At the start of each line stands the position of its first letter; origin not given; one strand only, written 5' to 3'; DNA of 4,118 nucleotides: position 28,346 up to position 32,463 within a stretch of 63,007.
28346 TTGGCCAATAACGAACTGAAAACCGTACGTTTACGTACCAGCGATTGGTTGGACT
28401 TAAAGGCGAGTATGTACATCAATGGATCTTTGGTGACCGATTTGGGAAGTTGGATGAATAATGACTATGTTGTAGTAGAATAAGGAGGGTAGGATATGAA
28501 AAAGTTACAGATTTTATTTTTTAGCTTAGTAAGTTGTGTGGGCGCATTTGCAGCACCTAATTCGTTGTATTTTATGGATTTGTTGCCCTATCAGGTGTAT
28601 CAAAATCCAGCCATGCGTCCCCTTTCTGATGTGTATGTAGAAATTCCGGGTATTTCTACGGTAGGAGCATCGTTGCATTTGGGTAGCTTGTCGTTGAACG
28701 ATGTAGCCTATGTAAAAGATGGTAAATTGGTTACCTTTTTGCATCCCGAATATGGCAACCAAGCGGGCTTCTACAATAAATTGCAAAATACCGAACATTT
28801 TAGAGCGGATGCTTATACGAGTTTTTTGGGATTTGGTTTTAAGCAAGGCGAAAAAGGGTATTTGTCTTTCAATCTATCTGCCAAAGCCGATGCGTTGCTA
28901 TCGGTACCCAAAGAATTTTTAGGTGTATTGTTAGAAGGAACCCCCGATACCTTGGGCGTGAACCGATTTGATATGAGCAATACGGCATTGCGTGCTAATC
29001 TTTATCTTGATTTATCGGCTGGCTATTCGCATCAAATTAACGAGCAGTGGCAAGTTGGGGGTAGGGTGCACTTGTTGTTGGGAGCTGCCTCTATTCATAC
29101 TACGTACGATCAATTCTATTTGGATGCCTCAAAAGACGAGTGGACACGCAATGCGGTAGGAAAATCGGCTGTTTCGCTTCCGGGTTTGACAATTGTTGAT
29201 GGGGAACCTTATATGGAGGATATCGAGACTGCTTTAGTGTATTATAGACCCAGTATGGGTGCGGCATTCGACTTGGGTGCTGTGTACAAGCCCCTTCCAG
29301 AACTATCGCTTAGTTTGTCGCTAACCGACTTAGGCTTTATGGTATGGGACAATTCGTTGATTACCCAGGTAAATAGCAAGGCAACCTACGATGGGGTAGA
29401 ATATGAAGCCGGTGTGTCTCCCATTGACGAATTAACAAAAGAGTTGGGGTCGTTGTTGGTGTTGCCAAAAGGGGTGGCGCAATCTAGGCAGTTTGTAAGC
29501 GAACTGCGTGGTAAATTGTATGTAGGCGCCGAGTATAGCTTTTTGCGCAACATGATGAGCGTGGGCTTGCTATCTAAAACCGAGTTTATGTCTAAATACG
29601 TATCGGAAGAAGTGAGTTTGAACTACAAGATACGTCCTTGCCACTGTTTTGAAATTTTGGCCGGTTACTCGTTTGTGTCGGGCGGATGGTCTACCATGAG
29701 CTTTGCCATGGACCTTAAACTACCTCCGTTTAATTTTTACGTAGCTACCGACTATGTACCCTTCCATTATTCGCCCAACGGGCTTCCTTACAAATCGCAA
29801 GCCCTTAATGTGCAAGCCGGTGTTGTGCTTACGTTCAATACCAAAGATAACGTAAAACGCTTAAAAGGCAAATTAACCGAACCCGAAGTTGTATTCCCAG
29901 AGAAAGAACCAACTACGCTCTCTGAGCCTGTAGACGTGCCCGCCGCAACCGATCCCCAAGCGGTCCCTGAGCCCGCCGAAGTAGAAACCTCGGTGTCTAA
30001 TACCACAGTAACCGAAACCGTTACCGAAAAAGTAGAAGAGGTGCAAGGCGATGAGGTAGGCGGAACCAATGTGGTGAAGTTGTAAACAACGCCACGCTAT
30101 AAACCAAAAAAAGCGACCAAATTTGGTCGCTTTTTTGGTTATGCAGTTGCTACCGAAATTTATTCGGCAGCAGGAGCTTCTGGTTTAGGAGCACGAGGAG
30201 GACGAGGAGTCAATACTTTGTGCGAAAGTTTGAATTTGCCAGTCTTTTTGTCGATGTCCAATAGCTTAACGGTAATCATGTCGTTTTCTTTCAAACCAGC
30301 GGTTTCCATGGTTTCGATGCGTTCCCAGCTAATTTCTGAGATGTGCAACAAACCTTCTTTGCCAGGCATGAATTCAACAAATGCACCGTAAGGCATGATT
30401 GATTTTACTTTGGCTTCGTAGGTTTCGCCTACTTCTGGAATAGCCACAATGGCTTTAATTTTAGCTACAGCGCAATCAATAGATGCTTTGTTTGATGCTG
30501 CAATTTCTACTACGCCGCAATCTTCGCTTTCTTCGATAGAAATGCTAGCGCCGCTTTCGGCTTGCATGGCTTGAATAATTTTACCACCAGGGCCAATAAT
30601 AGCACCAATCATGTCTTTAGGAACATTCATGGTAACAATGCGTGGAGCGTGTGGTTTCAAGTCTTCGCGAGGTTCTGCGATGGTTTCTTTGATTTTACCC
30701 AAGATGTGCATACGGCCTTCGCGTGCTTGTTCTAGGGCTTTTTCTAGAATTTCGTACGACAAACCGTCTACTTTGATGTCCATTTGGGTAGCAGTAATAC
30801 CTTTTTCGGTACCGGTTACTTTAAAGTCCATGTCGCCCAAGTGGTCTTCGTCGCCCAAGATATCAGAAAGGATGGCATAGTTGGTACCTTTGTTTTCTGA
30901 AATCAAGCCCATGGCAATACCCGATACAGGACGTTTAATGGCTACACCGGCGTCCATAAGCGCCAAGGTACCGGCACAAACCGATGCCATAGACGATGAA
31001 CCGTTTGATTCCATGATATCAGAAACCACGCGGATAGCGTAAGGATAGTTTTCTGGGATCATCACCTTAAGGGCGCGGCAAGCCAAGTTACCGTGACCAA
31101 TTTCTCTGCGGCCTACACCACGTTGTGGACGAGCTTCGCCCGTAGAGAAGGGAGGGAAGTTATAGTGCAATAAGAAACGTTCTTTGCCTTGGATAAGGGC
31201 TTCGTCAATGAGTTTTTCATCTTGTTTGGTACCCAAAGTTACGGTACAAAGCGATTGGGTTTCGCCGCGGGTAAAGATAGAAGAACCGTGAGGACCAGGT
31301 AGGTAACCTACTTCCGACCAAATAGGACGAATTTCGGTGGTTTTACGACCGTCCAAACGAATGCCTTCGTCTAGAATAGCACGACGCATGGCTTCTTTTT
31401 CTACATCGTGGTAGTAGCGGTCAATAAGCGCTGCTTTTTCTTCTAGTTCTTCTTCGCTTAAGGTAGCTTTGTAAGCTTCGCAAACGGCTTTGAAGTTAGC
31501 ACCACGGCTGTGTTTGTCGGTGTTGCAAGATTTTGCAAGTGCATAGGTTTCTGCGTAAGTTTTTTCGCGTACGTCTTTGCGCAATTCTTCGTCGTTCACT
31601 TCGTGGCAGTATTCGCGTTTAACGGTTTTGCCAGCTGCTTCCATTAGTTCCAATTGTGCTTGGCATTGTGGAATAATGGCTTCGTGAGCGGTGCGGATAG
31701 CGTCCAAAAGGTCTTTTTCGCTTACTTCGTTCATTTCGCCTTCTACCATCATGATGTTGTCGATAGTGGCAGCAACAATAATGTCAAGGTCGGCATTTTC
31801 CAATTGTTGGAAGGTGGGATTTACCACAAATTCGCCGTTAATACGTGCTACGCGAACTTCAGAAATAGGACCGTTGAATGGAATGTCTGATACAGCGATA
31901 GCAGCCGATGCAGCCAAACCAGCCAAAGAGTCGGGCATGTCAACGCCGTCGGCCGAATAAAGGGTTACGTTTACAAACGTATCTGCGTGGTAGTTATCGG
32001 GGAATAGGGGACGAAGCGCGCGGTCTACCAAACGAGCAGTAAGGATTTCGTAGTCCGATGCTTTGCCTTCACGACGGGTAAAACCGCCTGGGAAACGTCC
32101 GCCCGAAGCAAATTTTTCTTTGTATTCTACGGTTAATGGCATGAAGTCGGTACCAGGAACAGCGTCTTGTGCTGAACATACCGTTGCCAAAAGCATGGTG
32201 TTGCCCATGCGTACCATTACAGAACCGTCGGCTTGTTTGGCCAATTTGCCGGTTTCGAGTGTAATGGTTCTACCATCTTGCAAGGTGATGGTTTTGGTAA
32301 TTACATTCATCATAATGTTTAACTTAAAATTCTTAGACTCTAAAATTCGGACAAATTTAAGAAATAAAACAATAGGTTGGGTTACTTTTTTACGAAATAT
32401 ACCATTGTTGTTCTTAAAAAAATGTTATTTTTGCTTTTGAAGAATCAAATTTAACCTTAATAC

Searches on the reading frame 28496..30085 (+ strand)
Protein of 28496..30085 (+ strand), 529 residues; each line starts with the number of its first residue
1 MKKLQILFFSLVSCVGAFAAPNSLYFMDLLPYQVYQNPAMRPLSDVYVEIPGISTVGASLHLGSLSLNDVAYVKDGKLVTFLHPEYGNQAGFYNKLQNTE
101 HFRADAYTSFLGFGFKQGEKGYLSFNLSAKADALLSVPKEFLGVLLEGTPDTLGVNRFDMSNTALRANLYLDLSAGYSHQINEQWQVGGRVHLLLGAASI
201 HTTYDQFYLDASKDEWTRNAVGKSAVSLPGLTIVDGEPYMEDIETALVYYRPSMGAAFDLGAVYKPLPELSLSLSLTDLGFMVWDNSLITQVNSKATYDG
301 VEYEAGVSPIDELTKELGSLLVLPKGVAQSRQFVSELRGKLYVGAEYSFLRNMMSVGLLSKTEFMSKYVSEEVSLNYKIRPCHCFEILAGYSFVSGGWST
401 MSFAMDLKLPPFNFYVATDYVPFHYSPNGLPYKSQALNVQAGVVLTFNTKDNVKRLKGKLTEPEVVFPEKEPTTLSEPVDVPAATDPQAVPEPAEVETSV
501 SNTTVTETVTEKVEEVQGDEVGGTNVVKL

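Call 32: search_protein_families(library=pfam, proteins=[window:28496-30085:+], max_evalue=0.00001)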
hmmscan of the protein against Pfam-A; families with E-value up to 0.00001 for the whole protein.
window:28496-30085:+ (529 aa): 1 family
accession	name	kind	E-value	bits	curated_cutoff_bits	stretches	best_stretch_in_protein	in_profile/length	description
PF18990.6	DUF5723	-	2.1e-82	278.3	26.8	1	38-419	1-376/376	Family of unknown function (DUF5723)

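Call 33: search_protein_families(library=ncbifam, proteins=[window:28496-30085:+], max_evalue=0.001)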
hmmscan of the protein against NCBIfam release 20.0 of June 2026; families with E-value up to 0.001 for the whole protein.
window:28496-30085:+ (529 aa): 0 families

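Call 92: search_solved_structures(query=window:28496-30082:+, max_evalue=0.1)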
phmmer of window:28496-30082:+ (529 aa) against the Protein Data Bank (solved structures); distinct sequences matched with E-value up to 0.1: 0.

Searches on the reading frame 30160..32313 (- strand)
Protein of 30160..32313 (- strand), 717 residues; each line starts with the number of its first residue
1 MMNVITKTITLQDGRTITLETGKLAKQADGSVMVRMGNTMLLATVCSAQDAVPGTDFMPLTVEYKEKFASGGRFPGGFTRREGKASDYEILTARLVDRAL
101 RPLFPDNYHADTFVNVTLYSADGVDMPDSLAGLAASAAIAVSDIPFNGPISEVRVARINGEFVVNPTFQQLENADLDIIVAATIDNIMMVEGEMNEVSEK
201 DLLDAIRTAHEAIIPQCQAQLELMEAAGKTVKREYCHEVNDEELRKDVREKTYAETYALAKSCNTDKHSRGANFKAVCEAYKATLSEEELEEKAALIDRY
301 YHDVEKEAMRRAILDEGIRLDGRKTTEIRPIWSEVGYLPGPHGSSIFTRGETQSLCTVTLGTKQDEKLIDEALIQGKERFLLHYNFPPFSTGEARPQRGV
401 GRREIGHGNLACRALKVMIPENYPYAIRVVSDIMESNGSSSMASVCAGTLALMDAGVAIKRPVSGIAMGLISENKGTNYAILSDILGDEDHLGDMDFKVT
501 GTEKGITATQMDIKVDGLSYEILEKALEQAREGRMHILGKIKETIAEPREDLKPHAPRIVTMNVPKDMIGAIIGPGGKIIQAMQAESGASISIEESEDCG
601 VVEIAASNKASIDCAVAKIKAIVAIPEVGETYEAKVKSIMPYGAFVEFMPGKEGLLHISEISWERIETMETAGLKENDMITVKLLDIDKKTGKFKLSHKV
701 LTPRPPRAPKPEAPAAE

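Call 32: search_protein_families(library=pfam, proteins=[window:30160-32313:-], max_evalue=0.00001)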
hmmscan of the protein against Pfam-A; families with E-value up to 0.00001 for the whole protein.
window:30160-32313:- (717 aa): 5 families
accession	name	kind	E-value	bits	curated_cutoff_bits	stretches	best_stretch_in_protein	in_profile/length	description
PF01138.27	RNase_PH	-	1.9e-55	187.2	25.5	2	14-145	2-130/130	3' exoribonuclease family, domain 1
PF03725.20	RNase_PH_C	-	2e-23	82.5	20.8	2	148-212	1-67/67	3' exoribonuclease family, domain 2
PF00575.29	S1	-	9.9e-16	58.3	22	1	626-699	2-74/74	S1 RNA binding domain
PF00013.35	KH_1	-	3.2e-13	49.6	21.5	1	560-620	2-65/66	KH domain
PF03726.19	PNPase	-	2.5e-10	41.1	24.6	1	262-324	20-81/81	Polyribonucleotide nucleotidyltransferase, RNA binding domain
